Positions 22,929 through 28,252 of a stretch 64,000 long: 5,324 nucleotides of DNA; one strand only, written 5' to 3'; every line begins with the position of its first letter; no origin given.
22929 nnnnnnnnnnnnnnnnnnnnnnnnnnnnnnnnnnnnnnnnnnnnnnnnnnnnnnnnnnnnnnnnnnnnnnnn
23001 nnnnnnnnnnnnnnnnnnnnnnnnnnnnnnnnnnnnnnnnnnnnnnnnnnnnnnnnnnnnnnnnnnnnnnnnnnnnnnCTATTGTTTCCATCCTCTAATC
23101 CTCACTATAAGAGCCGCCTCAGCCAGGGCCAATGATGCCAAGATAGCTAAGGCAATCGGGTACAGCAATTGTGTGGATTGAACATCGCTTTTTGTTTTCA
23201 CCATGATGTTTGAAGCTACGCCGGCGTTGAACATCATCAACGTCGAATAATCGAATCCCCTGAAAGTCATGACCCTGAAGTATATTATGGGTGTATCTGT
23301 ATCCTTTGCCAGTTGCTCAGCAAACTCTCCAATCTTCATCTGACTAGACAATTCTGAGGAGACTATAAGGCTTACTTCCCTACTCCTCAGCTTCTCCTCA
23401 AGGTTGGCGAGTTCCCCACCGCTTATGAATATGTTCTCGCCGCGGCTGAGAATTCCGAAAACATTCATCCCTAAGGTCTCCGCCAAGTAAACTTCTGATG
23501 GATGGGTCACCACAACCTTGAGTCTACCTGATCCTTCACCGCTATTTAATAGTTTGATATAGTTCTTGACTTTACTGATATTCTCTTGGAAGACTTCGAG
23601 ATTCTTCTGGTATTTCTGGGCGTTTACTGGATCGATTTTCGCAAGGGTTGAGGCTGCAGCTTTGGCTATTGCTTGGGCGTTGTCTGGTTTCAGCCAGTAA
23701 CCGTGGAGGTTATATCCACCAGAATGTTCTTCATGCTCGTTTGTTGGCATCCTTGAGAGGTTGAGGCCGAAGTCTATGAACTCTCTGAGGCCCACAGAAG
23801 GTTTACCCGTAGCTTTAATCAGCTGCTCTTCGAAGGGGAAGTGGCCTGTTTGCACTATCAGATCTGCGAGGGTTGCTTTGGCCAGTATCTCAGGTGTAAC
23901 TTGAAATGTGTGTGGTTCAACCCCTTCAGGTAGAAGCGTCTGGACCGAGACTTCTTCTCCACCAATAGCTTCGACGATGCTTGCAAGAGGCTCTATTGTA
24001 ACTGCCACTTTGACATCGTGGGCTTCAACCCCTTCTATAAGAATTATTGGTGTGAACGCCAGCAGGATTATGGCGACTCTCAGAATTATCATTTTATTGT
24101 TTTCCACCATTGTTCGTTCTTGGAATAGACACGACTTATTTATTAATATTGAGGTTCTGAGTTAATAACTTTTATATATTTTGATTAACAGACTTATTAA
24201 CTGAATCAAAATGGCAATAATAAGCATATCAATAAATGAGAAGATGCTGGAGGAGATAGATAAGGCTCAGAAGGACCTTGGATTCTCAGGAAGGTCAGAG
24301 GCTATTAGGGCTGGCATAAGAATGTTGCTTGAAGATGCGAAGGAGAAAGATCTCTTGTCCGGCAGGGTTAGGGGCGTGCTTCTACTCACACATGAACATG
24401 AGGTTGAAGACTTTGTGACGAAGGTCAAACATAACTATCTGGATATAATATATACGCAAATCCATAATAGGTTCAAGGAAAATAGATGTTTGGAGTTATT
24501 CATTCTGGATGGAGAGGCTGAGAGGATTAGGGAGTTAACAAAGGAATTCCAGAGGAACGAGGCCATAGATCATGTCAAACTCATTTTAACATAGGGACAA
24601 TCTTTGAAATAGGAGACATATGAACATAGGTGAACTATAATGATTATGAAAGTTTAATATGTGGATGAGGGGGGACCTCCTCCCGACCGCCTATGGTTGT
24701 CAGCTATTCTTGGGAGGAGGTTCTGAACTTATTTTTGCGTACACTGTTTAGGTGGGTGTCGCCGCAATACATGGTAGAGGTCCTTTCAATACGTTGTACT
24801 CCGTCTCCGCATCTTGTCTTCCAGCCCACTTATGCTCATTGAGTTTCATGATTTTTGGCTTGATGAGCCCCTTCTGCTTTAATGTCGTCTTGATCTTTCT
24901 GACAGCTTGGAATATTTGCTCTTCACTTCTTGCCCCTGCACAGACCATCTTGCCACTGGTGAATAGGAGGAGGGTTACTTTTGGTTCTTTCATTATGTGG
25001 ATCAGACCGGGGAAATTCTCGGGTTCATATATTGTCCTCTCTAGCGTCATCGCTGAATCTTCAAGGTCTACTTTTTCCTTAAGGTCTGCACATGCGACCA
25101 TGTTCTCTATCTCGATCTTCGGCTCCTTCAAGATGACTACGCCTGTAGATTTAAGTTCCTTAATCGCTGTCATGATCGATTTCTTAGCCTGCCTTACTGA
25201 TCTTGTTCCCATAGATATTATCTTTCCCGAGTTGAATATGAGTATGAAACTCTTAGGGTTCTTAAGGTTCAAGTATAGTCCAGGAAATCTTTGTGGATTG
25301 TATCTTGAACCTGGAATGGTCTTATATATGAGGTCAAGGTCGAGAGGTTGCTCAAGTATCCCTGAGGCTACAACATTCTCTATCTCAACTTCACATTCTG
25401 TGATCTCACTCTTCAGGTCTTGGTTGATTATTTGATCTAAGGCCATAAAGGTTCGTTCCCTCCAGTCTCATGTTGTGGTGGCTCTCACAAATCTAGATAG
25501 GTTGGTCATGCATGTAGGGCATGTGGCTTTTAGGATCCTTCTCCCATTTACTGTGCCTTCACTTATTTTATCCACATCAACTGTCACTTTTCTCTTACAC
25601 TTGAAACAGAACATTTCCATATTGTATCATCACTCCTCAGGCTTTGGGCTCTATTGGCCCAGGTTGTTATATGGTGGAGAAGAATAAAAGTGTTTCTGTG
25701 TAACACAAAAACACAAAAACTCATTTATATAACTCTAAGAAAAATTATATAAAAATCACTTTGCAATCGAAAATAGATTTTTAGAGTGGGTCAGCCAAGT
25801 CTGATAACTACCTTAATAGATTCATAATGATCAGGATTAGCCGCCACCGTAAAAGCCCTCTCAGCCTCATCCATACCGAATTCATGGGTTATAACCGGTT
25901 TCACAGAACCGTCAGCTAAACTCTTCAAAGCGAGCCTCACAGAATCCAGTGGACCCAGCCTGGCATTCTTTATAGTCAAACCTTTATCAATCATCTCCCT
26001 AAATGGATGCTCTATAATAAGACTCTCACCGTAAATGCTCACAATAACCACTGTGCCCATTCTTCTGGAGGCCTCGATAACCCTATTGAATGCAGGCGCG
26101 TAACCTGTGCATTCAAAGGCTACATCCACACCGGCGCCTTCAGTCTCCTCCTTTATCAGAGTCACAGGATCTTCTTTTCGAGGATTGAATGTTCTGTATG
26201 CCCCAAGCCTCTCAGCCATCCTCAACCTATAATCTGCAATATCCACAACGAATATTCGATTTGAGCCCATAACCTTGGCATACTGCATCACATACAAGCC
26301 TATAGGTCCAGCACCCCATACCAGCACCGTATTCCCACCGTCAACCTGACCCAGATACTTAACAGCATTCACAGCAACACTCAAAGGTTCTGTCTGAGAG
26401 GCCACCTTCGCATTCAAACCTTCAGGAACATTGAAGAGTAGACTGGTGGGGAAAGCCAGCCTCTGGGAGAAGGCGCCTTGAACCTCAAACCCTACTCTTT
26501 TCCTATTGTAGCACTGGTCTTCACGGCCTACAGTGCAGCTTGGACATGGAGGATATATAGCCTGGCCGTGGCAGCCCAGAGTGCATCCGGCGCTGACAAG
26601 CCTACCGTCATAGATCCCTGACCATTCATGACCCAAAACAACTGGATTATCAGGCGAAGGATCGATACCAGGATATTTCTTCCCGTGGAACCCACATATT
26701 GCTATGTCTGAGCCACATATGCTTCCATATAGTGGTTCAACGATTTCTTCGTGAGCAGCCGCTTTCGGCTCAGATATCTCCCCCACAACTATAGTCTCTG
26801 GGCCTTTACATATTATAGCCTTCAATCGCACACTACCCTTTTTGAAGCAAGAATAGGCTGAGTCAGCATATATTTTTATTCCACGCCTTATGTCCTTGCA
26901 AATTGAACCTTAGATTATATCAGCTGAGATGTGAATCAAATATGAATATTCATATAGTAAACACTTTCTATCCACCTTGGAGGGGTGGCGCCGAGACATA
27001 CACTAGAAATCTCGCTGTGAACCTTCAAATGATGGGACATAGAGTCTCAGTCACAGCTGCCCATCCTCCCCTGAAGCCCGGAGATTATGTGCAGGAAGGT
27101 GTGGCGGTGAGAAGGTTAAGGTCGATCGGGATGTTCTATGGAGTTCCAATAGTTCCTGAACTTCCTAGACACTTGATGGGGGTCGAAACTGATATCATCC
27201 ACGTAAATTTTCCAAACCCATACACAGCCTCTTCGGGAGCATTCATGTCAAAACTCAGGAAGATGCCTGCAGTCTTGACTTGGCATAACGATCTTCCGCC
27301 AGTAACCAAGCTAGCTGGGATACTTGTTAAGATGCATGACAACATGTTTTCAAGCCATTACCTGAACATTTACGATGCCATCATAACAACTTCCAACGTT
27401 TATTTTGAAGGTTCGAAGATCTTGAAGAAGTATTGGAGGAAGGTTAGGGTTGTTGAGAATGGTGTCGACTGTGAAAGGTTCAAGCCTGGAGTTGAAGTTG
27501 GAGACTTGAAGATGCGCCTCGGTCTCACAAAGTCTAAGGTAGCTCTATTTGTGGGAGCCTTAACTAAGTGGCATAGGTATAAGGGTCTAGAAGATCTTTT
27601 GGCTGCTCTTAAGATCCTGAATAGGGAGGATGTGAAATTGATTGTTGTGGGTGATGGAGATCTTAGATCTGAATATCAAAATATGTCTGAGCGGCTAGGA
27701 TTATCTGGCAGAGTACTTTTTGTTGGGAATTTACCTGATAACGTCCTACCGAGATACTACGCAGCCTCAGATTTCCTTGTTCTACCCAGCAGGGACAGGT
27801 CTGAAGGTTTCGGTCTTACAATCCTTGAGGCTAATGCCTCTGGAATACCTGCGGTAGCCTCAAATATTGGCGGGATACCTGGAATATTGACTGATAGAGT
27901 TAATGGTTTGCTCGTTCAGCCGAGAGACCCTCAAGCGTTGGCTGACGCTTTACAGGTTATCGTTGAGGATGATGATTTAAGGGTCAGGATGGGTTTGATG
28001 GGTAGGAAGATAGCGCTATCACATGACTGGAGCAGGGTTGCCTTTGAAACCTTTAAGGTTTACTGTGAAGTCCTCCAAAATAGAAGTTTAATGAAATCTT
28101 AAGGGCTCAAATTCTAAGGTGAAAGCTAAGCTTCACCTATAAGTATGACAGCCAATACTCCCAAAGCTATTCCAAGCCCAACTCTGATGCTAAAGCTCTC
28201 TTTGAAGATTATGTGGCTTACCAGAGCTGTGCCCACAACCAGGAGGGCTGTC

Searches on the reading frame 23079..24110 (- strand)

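Call 57: search_protein_families(library=pfam, proteins=[window:23079-24110:-], max_evalue=0.00001)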
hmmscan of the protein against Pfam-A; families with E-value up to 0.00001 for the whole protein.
window:23079-24110:- (343 aa): 1 family
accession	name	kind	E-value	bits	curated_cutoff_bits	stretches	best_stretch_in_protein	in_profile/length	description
PF01297.22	ZnuA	-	5e-42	144.6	29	1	35-294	1-255/263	Zinc-uptake complex component A periplasmic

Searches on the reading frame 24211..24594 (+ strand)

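Call 57: search_protein_families(library=pfam, proteins=[window:24211-24594:+], max_evalue=0.00001)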
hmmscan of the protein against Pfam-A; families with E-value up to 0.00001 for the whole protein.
window:24211-24594:+ (127 aa): 2 families
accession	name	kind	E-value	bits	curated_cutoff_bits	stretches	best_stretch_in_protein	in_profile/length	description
PF08753.17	NikR_C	-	8.3e-16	58.4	22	1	56-127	3-77/77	NikR C terminal nickel binding domain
PF01402.27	RHH_1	-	9.1e-08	32.2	20.5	1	4-41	2-38/39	Ribbon-helix-helix protein, copG family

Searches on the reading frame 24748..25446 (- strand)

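Call 57: search_protein_families(library=pfam, proteins=[window:24748-25446:-], max_evalue=0.00001)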
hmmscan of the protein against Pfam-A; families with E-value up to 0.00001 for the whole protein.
window:24748-25446:- (232 aa): 1 family
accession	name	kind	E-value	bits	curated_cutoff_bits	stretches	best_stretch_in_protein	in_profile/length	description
PF00352.27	TBP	-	5.5e-50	167.6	22.9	2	110-191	1-84/85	Transcription factor TFIID (or TATA-binding protein, TBP)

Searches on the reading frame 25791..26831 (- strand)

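Call 57: search_protein_families(library=pfam, proteins=[window:25791-26831:-], max_evalue=0.00001)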
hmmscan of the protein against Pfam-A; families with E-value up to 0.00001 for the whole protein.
window:25791-26831:- (346 aa): 4 families
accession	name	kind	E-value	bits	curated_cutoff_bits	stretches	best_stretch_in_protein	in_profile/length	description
PF00107.32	ADH_zinc_N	-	6.9e-26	91.2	31.8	1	176-301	1-123/129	Zinc-binding dehydrogenase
PF16912.11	Glu_dehyd_C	-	5.7e-13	49.3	34.9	1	142-344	2-210/211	Glucose dehydrogenase C-terminus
PF13602.12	ADH_zinc_N_2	-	2.9e-07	31.9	27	1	209-328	1-121/134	Zinc-binding dehydrogenase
PF08240.17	ADH_N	-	3e-07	31.1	23.5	1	28-137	4-104/104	Alcohol dehydrogenase GroES-like domain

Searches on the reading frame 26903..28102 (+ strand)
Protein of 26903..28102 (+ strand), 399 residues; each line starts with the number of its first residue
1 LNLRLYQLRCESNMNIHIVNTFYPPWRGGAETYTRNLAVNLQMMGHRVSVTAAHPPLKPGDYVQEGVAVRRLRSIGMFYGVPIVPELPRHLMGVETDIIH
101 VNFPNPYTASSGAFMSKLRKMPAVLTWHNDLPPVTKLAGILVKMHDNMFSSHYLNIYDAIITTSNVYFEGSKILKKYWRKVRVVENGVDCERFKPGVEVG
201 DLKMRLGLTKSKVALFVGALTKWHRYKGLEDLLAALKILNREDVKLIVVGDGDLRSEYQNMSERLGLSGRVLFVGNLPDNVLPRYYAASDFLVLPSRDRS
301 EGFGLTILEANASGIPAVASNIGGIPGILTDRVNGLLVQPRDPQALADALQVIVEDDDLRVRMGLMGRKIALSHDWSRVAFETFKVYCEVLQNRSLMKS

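Call 57: search_protein_families(library=pfam, proteins=[window:26903-28102:+], max_evalue=0.00001)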
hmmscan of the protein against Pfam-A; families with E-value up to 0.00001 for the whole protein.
window:26903-28102:+ (399 aa): 6 families
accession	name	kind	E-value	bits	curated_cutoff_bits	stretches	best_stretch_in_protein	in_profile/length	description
PF00534.26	Glycos_transf_1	-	3.9e-40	137.6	26.4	1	209-369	13-171/172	Glycosyl transferases group 1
PF13692.12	Glyco_trans_1_4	-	1.5e-36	126.2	27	1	212-356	2-142/142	Glycosyl transferases group 1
PF13439.12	Glyco_transf_4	-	3e-18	66.9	28.5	1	28-192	2-170/170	Glycosyltransferase Family 4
PF13579.12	Glyco_trans_4_4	-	2.3e-13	51.2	29.7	1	28-165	1-136/158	Glycosyl transferase 4-like domain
PF20706.3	GT4-conflict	-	7.8e-10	38.7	26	1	170-336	154-327/385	Family 4 Glycosyltransferase in conflict systems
PF13524.12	Glyco_trans_1_2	-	1.8e-06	28.4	25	1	232-379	5-138/144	Glycosyl transferase-like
